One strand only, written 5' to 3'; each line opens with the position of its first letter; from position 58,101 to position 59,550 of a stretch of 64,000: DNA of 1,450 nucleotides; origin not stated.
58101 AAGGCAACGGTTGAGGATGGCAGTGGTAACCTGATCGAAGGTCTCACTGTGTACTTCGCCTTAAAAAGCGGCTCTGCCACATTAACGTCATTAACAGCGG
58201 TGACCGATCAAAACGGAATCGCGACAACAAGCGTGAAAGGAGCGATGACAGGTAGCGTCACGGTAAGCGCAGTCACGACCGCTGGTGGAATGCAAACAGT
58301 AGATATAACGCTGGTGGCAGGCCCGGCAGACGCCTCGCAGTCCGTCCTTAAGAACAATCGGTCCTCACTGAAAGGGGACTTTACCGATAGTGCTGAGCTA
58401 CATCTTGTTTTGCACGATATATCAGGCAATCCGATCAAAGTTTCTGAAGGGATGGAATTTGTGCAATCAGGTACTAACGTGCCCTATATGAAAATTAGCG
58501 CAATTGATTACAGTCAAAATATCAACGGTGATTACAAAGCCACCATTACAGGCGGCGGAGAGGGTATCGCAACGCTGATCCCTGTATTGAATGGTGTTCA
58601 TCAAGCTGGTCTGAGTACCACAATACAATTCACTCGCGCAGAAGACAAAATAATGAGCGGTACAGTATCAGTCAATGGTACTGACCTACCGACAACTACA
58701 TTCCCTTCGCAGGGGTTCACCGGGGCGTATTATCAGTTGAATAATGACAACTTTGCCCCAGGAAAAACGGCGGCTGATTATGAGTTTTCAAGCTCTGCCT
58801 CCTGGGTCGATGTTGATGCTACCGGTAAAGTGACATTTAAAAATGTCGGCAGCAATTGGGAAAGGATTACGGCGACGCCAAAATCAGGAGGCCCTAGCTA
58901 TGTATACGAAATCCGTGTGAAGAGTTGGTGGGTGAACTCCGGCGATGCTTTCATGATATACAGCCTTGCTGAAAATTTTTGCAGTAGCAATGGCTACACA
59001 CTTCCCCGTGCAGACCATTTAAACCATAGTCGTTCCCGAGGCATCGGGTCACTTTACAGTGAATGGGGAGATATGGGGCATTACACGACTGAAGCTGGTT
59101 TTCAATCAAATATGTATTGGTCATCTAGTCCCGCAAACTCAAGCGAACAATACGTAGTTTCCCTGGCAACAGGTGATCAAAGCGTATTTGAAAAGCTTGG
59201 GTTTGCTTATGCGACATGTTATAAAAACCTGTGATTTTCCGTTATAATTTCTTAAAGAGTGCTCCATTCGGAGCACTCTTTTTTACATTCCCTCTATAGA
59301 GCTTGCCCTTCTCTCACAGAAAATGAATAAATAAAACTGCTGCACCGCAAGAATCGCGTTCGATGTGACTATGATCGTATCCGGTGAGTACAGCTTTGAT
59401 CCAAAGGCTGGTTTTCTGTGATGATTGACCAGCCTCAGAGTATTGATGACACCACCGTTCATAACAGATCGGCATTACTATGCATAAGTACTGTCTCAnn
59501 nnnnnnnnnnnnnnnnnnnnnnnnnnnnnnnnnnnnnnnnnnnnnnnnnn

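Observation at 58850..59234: C-terminal Cys-containing lectin-like tip domain on YeeJ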

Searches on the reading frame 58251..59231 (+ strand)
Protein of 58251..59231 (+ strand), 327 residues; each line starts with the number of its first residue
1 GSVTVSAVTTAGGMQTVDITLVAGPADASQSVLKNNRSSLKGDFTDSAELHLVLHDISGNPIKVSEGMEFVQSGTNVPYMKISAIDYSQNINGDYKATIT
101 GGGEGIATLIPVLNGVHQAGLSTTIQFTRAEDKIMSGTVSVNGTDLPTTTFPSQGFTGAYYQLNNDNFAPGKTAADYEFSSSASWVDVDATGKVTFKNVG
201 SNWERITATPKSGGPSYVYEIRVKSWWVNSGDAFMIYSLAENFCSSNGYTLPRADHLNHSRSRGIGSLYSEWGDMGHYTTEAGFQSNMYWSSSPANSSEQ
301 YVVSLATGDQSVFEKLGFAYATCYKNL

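Call 7: profile_search(protein=window:58251-59231:+)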
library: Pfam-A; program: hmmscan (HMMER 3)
A. the first sequence (327 residues): domains with independent E <= 10: 3; with E <= 0.001: 3
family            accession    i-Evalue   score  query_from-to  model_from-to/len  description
Invasin_D3        PF09134.16    1.9e-08    35.1      27-128         1-96/98  Invasin, domain 3
Invasin_D4        PF21764.3     7.5e-05    23.6     139-196         3-59/88  Invasin, domain 4
Intimin_C         PF07979.17    0.00052    20.9     233-309        11-83/101  Intimin C-type lectin domain

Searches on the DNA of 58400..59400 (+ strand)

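Call 6: search_dna_similar(query=window:58400-59400:+, collection=ecoli_genomes, mode=near, max_rows=10)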
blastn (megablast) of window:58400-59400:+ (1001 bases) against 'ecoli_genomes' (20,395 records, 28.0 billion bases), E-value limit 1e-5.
Records with a match: 5077; places in all: 5191; records where one place covers at least 80% of the query: 2705.
Genomes with a match: 5077 of 5426; with a place that covers at least 80% of the query: 2705. Places per genome that has any: lowest 1, median 1, highest 3. On chromosomes: 5189 places; on plasmids: 2.
Best place of each record, by identity: >=99% 774; 95-99% 1925; 90-95% 2086; 80-90% 288; 60-80% 4.
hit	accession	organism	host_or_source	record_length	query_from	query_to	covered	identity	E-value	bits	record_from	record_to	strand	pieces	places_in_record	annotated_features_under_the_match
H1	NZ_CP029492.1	Escherichia coli strain HS30-1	Homo sapiens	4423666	1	1001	100%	99.9%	0e+0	1844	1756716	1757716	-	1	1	yeeJ: inverse autotransporter adhesin YeeJ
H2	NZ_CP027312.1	Escherichia coli strain 2013C-3181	Homo sapiens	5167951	1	1001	100%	99.9%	0e+0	1844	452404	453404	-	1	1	yeeJ: inverse autotransporter adhesin YeeJ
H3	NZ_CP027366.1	Escherichia coli strain 89-3156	missing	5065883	1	1001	100%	99.9%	0e+0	1844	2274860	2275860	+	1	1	yeeJ: inverse autotransporter adhesin YeeJ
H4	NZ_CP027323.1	Escherichia coli strain 2013C-3033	Homo sapiens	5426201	1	1001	100%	99.9%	0e+0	1844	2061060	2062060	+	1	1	yeeJ: inverse autotransporter adhesin YeeJ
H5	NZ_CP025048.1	Escherichia coli strain SC516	Chicken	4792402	1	1001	100%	99.9%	0e+0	1844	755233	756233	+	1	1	yeeJ: inverse autotransporter adhesin YeeJ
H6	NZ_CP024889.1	Escherichia coli strain AR_0019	missing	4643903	1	1001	100%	99.9%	0e+0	1844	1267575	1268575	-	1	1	yeeJ: inverse autotransporter adhesin YeeJ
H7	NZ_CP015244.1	Escherichia coli O91 str. RM7190 strain RM7190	pig feces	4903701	1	1001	100%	99.9%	0e+0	1844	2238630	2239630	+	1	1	yeeJ: inverse autotransporter adhesin YeeJ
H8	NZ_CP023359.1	Escherichia coli strain 1943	canine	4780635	1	1001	100%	99.9%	0e+0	1844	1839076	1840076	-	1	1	yeeJ: inverse autotransporter adhesin YeeJ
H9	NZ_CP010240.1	Escherichia coli strain C7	cow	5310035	1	1001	100%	99.9%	0e+0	1844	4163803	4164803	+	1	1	yeeJ: inverse autotransporter adhesin YeeJ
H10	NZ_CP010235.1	Escherichia coli strain S40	not applicable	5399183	1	1001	100%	99.9%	0e+0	1844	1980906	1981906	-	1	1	yeeJ: inverse autotransporter adhesin YeeJ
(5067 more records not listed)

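Call 13: get_annotated_region(hit=H3, flank=9000)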
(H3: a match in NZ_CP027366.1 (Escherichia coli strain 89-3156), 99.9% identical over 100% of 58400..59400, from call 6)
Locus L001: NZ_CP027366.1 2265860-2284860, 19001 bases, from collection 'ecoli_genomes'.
description: Escherichia coli strain 89-3156 chromosome, complete genome
organism: Escherichia coli strain 89-3156 (NCBI taxid 562)
replicon: chromosome; assembly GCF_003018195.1
host: missing; source: missing; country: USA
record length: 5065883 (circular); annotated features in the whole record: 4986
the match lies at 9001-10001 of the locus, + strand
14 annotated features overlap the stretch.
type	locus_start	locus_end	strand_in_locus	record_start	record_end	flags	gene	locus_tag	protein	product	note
CDS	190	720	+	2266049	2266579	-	yodB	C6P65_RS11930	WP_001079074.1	cytochrome b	-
tRNA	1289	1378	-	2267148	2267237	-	-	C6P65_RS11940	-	tRNA-Ser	-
CDS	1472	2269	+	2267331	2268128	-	mtfA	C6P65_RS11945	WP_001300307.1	DgsA anti-repressor MtfA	-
tRNA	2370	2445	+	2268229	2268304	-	-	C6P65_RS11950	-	tRNA-Asn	-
CDS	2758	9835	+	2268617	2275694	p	yeeJ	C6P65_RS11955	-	inverse autotransporter adhesin YeeJ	frameshifted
CDS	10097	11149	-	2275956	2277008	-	-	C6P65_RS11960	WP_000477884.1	glycosyltransferase family 9 protein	-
CDS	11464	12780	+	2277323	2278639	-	shiA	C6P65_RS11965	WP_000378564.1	shikimate transporter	-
CDS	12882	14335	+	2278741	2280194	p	amn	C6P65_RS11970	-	AMP nucleosidase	frameshifted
CDS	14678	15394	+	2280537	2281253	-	yeeN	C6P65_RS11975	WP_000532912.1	YebC/PmpR family DNA-binding transcriptional regulator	-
tRNA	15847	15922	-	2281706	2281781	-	-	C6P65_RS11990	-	tRNA-Asn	-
CDS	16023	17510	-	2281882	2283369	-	yeeO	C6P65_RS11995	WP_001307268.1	toxic metabolite efflux MATE transporter YeeO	-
tRNA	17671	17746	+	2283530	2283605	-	-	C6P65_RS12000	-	tRNA-Asn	-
CDS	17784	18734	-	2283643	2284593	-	cbl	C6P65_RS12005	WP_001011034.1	HTH-type transcriptional regulator Cbl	-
CDS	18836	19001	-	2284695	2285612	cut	nac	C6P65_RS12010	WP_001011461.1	nitrogen assimilation transcriptional regulator NAC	-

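Call 14: search_dna_similar(query=window:58851-59234:+, collection=ecoli_genomes, mode=distant, rows=spread, max_rows=30)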
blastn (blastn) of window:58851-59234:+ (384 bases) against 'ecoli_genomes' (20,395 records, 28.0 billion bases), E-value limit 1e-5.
Records with a match: 2996; places in all: 3010; records where one place covers at least 80% of the query: 2710.
Genomes with a match: 2996 of 5426; with a place that covers at least 80% of the query: 2710. Places per genome that has any: lowest 1, median 1, highest 2. On chromosomes: 3009 places; on plasmids: 1.
Best place of each record, by identity: >=99% 831; 95-99% 1868; 90-95% 8; 80-90% 18; 60-80% 271.
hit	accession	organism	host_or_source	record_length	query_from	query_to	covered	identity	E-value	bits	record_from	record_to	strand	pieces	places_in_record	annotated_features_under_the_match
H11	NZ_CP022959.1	Escherichia coli ATCC 8739 strain ATCC 8739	stepwise adaptation to AgNO3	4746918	1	384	100%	99.7%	0e+0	689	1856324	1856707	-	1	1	yeeJ: inverse autotransporter adhesin YeeJ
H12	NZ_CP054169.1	Escherichia coli strain STO_Bone1B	Homo sapiens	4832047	1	384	100%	99.7%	0e+0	689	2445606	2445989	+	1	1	yeeJ: inverse autotransporter adhesin YeeJ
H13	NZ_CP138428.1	Escherichia coli strain 6EVA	Homo sapiens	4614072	1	384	100%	99.7%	0e+0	689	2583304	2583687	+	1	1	Ig-like domain-containing protein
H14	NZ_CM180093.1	Escherichia coli strain 23GD11002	Homo sapiens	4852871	1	384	100%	99.7%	0e+0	689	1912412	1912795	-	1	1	yeeJ: inverse autotransporter adhesin YeeJ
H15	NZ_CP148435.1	Escherichia coli strain Z1323CEC0012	Chicken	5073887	1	384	100%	99.5%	0e+0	684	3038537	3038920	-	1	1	Ig-like domain-containing protein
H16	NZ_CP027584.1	Escherichia coli strain 00-3076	Homo sapiens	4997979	1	384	100%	99.2%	0e+0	680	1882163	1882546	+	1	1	yeeJ: inverse autotransporter adhesin YeeJ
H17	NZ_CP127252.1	Escherichia coli strain C41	Bos taurus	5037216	1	384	100%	99.2%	0e+0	680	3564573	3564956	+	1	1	yeeJ: inverse autotransporter adhesin YeeJ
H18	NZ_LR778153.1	Escherichia coli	water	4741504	1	384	100%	99.2%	0e+0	680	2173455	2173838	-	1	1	Ig-like domain-containing protein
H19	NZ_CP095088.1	Escherichia coli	Homo sapiens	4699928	1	384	100%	98.7%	0e+0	671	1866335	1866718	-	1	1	yeeJ: inverse autotransporter adhesin YeeJ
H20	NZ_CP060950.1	Escherichia coli strain EC9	Homo sapiens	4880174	1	384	100%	98.4%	0e+0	666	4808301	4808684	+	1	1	Ig-like domain-containing protein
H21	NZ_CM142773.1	Escherichia coli strain GPEC1446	chicken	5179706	1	384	100%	98.4%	0e+0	666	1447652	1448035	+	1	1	Ig-like domain-containing protein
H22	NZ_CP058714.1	Escherichia coli strain M172-1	Manis javanica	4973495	1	384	100%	96.6%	1e-178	635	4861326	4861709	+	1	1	yeeJ: inverse autotransporter adhesin YeeJ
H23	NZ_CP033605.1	Escherichia coli O157:H7 strain TR01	Cattle carcass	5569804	1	384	100%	96.4%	1e-177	630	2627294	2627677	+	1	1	Ig-like domain-containing protein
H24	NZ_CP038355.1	Escherichia coli O157:H7 str. F8092B strain F8092B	Homo sapiens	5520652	1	384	100%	96.4%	1e-177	630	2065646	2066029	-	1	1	inverse autotransporter adhesin-like protein YeeJ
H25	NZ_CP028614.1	Escherichia coli strain 141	cattle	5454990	1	384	100%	96.4%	1e-177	630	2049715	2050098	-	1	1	inverse autotransporter adhesin-like protein YeeJ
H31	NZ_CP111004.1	Escherichia coli strain J53-p131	Homo sapiens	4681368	1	384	100%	96.1%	6e-176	626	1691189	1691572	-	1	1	yeeJ: inverse autotransporter adhesin YeeJ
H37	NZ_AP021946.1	Escherichia coli strain WP2-S18-ESBL-08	-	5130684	16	375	94%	70.0%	6e-37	163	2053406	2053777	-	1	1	Ig-like domain-containing protein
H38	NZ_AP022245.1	Escherichia coli strain WP8-S18-CRE-02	-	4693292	193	319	33%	76.4%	8e-16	93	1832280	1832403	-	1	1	Ig-like domain-containing protein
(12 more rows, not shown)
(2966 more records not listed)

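Call 16: get_annotated_region(hit=H37, flank=9000)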
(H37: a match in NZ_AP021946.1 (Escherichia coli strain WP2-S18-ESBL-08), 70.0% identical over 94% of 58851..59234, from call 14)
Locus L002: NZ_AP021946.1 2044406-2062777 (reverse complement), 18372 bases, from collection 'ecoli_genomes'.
description: Escherichia coli strain WP2-S18-ESBL-08 chromosome, complete genome
organism: Escherichia coli strain WP2-S18-ESBL-08 (NCBI taxid 562)
replicon: chromosome; assembly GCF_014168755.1
host: -; source: -; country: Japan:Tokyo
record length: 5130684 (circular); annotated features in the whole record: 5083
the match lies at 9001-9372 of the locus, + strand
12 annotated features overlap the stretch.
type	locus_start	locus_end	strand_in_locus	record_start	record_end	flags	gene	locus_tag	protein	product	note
tRNA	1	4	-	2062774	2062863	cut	-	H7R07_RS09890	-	tRNA-Ser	-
CDS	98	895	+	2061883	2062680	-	mtfA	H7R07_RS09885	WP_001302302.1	DgsA anti-repressor MtfA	-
tRNA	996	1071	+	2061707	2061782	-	-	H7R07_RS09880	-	tRNA-Asn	-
CDS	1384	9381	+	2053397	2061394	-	-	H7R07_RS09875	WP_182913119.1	Ig-like domain-containing protein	-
CDS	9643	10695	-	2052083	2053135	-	-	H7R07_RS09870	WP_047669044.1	glycosyltransferase family 9 protein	-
CDS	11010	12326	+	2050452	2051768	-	shiA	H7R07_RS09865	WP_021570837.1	shikimate transporter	-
CDS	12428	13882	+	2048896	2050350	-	amn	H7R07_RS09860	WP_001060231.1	AMP nucleosidase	-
CDS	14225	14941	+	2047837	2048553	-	yeeN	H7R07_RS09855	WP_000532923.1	YebC/PmpR family DNA-binding transcriptional regulator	-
tRNA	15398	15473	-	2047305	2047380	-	-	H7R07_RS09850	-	tRNA-Asn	-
CDS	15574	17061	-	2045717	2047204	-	yeeO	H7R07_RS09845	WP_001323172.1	toxic metabolite efflux MATE transporter YeeO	-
tRNA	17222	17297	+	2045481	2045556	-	-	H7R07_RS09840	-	tRNA-Asn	-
CDS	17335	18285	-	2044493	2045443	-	cbl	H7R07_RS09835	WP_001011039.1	HTH-type transcriptional regulator Cbl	-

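Call 18: get_annotated_region(hit=H38, flank=9000)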
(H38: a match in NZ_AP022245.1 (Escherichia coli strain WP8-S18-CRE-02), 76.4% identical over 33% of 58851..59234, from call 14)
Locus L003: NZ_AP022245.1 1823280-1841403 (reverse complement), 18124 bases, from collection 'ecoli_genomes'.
description: Escherichia coli strain WP8-S18-CRE-02 chromosome, complete genome
organism: Escherichia coli strain WP8-S18-CRE-02 (NCBI taxid 562)
replicon: chromosome; assembly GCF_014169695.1
host: -; source: -; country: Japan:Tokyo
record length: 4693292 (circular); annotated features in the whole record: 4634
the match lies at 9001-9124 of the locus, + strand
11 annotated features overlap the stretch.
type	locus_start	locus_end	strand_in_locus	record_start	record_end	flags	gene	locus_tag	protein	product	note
tRNA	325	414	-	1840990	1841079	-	-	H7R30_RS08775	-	tRNA-Ser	-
CDS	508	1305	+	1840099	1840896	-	mtfA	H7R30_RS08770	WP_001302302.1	DgsA anti-repressor MtfA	-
tRNA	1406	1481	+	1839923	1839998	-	-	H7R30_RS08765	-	tRNA-Asn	-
CDS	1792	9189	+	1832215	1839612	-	-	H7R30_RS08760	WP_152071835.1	Ig-like domain-containing protein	-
CDS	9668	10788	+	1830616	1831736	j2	-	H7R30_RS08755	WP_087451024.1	IS3-like element ISSen4 family transposase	programmed frameshift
CDS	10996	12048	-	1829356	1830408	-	-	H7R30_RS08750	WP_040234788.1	glycosyltransferase family 9 protein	-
CDS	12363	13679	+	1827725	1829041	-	shiA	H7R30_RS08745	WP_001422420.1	shikimate transporter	-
CDS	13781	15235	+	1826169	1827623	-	amn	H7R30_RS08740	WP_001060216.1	AMP nucleosidase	-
CDS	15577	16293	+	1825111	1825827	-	yeeN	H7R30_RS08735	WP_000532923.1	YebC/PmpR family DNA-binding transcriptional regulator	-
tRNA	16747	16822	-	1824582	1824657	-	-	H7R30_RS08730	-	tRNA-Asn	-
CDS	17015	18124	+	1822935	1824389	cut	yeeO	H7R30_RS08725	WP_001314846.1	toxic metabolite efflux MATE transporter YeeO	-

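Call 27: get_annotated_region(hit=H31, flank=8000)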
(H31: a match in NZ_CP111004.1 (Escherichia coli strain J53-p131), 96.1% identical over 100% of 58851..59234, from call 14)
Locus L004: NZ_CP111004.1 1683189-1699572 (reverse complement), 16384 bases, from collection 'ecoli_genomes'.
description: Escherichia coli strain J53-p131 chromosome, complete genome
organism: Escherichia coli strain J53-p131 (NCBI taxid 562)
replicon: chromosome; assembly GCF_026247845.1
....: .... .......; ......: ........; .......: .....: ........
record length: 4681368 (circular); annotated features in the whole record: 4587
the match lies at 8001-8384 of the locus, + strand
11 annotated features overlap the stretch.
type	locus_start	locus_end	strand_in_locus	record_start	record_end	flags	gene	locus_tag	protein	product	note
CDS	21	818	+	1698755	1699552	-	mtfA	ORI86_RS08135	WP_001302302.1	DgsA anti-repressor MtfA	-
tRNA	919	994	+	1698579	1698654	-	-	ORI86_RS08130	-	tRNA-Asn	-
CDS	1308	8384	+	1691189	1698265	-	yeeJ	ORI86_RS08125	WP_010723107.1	inverse autotransporter adhesin YeeJ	-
CDS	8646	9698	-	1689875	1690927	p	-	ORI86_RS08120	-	glycosyltransferase family 9 protein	internal stop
CDS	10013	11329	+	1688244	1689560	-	shiA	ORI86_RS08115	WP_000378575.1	shikimate transporter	-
CDS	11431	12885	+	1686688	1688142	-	amn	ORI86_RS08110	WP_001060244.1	AMP nucleosidase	-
CDS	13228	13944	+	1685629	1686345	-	yeeN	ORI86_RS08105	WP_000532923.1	YebC/PmpR family DNA-binding transcriptional regulator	-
tRNA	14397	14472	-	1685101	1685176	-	-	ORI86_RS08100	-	tRNA-Asn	-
CDS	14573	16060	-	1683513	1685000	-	yeeO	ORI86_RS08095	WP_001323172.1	toxic metabolite efflux MATE transporter YeeO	-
tRNA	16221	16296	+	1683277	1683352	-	-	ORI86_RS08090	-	tRNA-Asn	-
CDS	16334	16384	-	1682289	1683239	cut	cbl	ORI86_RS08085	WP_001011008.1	HTH-type transcriptional regulator Cbl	-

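Call 28: get_annotated_region(hit=H24, flank=8000)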
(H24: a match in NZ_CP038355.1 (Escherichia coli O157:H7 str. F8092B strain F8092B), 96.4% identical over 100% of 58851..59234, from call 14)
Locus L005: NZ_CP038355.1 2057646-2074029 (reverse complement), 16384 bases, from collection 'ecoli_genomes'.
description: Escherichia coli O157:H7 str. F8092B chromosome, complete genome
organism: Escherichia coli O157:H7 str. F8092B strain F8092B (NCBI taxid 1343836)
replicon: chromosome; assembly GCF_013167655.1
host: Homo sapiens; source: missing; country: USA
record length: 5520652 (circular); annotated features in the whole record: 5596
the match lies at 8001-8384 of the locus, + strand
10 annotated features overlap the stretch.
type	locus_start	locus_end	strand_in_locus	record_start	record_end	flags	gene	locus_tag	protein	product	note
tRNA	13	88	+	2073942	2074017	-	-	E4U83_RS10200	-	tRNA-Asn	-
CDS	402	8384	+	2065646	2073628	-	-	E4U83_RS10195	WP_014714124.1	inverse autotransporter adhesin-like protein YeeJ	-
CDS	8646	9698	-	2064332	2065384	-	-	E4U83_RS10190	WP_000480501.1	glycosyltransferase family 9 protein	-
CDS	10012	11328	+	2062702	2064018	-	shiA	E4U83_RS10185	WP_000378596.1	shikimate transporter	-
CDS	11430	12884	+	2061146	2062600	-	amn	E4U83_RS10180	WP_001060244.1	AMP nucleosidase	-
CDS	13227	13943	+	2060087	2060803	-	yeeN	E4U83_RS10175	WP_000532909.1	YebC/PmpR family DNA-binding transcriptional regulator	-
tRNA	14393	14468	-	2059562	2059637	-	-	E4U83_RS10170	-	tRNA-Asn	-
CDS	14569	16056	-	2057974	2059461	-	yeeO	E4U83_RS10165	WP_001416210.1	toxic metabolite efflux MATE transporter YeeO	-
tRNA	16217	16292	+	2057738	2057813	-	-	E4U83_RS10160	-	tRNA-Asn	-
CDS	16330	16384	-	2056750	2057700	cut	cbl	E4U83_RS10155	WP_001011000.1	HTH-type transcriptional regulator Cbl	-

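Call 38: search_dna_similar(query=L002:8989-9381:+, collection=ecoli_genomes, mode=near, max_rows=8)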
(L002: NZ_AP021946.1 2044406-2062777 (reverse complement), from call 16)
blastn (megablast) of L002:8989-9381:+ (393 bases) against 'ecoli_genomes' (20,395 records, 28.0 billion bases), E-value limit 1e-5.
Records with a match: 272; places in all: 272; records where one place covers at least 80% of the query: 268.
Genomes with a match: 272 of 5426; with a place that covers at least 80% of the query: 268. Places per genome that has any: lowest 1, median 1, highest 1. On chromosomes: 272 places; on plasmids: 0.
Best place of each record, by identity: >=99% 50; 95-99% 20; 90-95% 4; 60-80% 198.
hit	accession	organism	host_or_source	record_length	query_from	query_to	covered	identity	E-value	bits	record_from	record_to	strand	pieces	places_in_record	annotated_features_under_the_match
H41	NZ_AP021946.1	Escherichia coli strain WP2-S18-ESBL-08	-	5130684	1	393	100%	100.0%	0e+0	726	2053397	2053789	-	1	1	Ig-like domain-containing protein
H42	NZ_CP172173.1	Escherichia coli strain GF124.3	chicken meat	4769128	1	393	100%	100.0%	0e+0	726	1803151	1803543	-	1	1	Ig-like domain-containing protein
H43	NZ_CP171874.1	Escherichia coli strain YZ22PE67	pig feces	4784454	1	393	100%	100.0%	0e+0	726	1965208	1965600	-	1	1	Ig-like domain-containing protein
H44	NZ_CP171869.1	Escherichia coli strain YZ22PE68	pig feces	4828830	1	393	100%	100.0%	0e+0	726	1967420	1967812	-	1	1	Ig-like domain-containing protein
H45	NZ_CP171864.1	Escherichia coli strain YZ22PE106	pig feces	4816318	1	393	100%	100.0%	0e+0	726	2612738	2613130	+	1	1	Ig-like domain-containing protein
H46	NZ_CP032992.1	Escherichia coli strain W5-6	Jin River water W5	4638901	1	393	100%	99.7%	0e+0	721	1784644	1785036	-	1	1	Ig-like domain-containing protein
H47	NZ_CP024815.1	Escherichia coli strain CREC-629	Homo sapiens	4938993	1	393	100%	99.7%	0e+0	721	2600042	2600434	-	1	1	Ig-like domain-containing protein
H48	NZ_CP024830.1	Escherichia coli strain CREC-532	Homo sapiens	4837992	1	393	100%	99.7%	0e+0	721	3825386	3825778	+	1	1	Ig-like domain-containing protein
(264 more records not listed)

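Call 39: search_dna_similar(query=L003:8800-9189:+, collection=ecoli_genomes, mode=near, max_rows=8)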
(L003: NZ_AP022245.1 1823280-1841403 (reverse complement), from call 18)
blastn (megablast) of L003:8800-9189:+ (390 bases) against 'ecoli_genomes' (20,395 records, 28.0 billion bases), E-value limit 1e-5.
Records with a match: 271; places in all: 274; records where one place covers at least 80% of the query: 267.
Genomes with a match: 271 of 5426; with a place that covers at least 80% of the query: 267. Places per genome that has any: lowest 1, median 1, highest 2. On chromosomes: 274 places; on plasmids: 0.
Best place of each record, by identity: >=99% 152; 95-99% 50; 60-80% 69.
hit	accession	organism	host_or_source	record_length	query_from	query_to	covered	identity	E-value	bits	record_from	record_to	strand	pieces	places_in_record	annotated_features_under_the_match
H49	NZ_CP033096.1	Escherichia coli strain CP53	pig feces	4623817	1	390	100%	100.0%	0e+0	721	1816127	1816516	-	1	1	Ig-like domain-containing protein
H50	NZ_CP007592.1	Escherichia coli O157:H16 strain Santai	duck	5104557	1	390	100%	100.0%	0e+0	721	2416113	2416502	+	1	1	inverse autotransporter adhesin-like protein YeeJ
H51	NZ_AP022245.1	Escherichia coli strain WP8-S18-CRE-02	-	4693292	1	390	100%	100.0%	0e+0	721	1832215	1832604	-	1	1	Ig-like domain-containing protein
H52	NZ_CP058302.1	Escherichia coli strain AH65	chicken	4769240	1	390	100%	100.0%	0e+0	721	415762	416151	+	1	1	Ig-like domain-containing protein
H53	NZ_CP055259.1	Escherichia coli strain AH62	chicken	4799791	1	390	100%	100.0%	0e+0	721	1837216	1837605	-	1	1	Ig-like domain-containing protein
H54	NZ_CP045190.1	Escherichia coli strain NT1F31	pig manure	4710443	1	390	100%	100.0%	0e+0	721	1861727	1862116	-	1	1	inverse autotransporter adhesin-like protein YeeJ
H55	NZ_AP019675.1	Escherichia coli strain GSH8M-2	-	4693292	1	390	100%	100.0%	0e+0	721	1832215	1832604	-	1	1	Ig-like domain-containing protein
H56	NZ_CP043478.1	Escherichia coli strain ST130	Yak feces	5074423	1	390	100%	100.0%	0e+0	721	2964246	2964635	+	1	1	inverse autotransporter adhesin-like protein YeeJ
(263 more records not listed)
